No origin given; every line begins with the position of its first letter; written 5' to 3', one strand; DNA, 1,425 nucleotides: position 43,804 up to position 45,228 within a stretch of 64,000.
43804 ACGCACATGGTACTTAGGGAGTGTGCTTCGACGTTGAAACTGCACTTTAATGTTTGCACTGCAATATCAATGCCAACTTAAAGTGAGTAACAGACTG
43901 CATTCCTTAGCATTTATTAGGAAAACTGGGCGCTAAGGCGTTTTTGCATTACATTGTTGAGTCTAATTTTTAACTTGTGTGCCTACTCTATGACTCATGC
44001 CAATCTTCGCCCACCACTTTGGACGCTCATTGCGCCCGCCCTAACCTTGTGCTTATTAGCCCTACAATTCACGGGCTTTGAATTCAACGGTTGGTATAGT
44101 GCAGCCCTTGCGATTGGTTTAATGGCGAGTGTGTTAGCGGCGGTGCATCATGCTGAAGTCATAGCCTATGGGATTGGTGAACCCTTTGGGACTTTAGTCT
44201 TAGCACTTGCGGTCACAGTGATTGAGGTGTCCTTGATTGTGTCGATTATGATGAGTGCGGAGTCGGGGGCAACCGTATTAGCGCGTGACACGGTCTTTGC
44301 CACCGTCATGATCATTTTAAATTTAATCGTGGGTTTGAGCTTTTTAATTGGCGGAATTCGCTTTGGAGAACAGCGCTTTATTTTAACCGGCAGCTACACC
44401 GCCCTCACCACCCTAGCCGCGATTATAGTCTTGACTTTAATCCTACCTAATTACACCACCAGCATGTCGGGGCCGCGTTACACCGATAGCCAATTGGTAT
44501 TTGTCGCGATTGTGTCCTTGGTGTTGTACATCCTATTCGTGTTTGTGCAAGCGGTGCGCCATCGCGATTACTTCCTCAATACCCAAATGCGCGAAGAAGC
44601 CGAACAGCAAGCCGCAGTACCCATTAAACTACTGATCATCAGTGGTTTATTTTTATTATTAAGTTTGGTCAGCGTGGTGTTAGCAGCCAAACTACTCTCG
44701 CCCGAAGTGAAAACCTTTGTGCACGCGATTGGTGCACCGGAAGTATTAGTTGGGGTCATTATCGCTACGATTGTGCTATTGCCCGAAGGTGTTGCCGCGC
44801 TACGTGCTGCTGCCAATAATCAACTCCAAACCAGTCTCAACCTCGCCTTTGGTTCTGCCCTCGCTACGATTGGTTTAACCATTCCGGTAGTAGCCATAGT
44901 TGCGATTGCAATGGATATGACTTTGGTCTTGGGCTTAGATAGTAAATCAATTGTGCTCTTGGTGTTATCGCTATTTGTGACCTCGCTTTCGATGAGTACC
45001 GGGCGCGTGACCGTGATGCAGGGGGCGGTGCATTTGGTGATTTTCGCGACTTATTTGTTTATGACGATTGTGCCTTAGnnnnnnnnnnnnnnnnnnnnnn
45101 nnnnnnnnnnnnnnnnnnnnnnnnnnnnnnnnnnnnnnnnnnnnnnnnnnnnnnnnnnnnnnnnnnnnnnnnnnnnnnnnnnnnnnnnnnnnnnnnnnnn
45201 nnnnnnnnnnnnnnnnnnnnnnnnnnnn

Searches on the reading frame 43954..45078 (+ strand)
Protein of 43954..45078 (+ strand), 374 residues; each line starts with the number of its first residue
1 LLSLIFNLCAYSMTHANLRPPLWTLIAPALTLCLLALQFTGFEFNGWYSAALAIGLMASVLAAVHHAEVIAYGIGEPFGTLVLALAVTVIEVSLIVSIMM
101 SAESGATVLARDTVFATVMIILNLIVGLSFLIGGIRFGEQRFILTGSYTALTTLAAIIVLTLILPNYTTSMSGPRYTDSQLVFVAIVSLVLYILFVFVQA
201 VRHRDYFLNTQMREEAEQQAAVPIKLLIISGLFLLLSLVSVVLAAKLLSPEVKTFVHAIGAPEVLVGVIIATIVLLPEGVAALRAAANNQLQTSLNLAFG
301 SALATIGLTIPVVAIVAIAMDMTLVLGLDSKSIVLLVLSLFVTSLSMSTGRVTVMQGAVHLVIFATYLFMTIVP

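Call 102: search_protein_families(library=pfam, proteins=[window:43954-45078:+], max_evalue=0.00001)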
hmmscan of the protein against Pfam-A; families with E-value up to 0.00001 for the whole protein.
window:43954-45078:+ (374 aa): 1 family
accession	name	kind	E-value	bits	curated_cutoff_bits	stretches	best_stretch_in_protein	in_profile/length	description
PF01699.29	Na_Ca_ex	-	6e-26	91.7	24.9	2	48-199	5-149/151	Sodium/calcium exchanger protein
